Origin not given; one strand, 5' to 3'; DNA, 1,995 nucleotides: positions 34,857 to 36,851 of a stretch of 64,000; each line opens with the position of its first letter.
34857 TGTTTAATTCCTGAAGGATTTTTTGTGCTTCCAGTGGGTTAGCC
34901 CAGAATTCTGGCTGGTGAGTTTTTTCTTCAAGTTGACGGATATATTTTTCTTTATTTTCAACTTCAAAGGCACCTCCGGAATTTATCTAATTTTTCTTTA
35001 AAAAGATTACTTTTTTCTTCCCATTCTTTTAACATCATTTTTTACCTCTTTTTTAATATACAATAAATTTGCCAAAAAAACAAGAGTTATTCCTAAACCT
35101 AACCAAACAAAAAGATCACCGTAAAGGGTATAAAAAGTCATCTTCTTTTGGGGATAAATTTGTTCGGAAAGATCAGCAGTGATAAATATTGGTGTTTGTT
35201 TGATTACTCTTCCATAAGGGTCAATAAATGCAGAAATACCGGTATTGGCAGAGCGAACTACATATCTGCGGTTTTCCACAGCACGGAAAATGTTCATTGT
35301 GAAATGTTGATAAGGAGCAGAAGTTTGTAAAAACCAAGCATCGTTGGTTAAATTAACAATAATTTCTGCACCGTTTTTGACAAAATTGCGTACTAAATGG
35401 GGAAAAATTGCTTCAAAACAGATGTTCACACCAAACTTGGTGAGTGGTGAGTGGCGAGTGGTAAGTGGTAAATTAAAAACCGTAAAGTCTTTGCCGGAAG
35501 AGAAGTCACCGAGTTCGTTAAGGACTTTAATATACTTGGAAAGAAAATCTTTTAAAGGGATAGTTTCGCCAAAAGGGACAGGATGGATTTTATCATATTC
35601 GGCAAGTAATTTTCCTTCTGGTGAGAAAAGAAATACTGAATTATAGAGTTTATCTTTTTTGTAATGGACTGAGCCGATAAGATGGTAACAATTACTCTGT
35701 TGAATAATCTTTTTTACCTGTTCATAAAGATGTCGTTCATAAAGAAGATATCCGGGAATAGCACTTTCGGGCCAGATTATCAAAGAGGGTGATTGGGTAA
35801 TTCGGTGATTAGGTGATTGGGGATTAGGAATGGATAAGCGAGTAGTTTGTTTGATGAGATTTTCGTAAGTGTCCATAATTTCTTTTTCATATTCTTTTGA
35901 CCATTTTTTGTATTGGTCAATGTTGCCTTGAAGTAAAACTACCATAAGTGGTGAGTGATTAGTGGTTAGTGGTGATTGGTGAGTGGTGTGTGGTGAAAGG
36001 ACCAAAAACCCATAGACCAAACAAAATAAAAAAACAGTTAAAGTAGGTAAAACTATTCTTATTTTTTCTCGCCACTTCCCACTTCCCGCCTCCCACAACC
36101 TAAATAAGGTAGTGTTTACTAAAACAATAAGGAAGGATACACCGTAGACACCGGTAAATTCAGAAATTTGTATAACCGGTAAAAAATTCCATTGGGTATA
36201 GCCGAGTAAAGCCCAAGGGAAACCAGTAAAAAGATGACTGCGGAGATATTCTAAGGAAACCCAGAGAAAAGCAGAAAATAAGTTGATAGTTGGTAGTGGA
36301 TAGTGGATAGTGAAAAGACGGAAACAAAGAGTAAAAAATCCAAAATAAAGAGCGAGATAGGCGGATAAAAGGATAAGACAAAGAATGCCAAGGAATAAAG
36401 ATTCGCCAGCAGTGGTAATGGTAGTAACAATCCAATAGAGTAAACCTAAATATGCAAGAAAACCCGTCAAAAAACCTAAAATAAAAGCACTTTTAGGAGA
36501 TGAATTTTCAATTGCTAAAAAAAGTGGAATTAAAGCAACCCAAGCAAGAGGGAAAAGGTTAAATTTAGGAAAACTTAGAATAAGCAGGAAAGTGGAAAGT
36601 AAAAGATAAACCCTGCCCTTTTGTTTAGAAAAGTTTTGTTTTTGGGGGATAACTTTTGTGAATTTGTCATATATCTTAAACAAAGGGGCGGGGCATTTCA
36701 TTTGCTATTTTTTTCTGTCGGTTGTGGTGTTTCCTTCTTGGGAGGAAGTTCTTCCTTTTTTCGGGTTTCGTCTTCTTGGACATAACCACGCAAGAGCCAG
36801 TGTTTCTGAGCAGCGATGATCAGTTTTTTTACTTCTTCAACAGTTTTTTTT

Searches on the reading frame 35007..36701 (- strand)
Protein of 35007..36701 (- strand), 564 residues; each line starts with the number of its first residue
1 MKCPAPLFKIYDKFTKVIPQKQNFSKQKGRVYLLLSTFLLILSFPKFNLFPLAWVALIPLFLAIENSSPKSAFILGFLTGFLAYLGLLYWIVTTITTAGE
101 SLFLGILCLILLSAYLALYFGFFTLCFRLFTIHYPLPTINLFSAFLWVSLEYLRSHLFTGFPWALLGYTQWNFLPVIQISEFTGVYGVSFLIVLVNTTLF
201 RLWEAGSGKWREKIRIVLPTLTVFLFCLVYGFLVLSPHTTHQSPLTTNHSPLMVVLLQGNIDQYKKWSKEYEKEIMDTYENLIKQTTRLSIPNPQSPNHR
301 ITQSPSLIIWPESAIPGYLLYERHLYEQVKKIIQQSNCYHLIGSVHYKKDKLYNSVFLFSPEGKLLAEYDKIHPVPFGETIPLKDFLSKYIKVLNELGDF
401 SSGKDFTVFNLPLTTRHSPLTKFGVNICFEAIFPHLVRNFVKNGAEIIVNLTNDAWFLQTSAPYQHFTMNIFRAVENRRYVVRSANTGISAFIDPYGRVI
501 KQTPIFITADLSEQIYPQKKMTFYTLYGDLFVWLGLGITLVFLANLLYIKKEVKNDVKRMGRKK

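Call 50: search_protein_families(library=pfam, proteins=[window:35007-36701:-])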
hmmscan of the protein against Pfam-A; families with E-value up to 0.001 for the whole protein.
window:35007-36701:- (564 aa): 2 families
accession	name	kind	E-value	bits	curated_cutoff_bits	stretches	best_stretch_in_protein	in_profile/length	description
PF20154.4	LNT_N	-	5.4e-42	144.1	27.1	1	36-197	1-158/159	Apolipoprotein N-acyltransferase N-terminal domain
PF00795.27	CN_hydrolase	-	1.9e-36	126.2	23.2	1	305-504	33-235/256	Carbon-nitrogen hydrolase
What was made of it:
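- Checked: The lnt-like gene (35007-36701; LNT_N + CN_hydrolase, call 50) does carry the same unit at 35788-35828.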
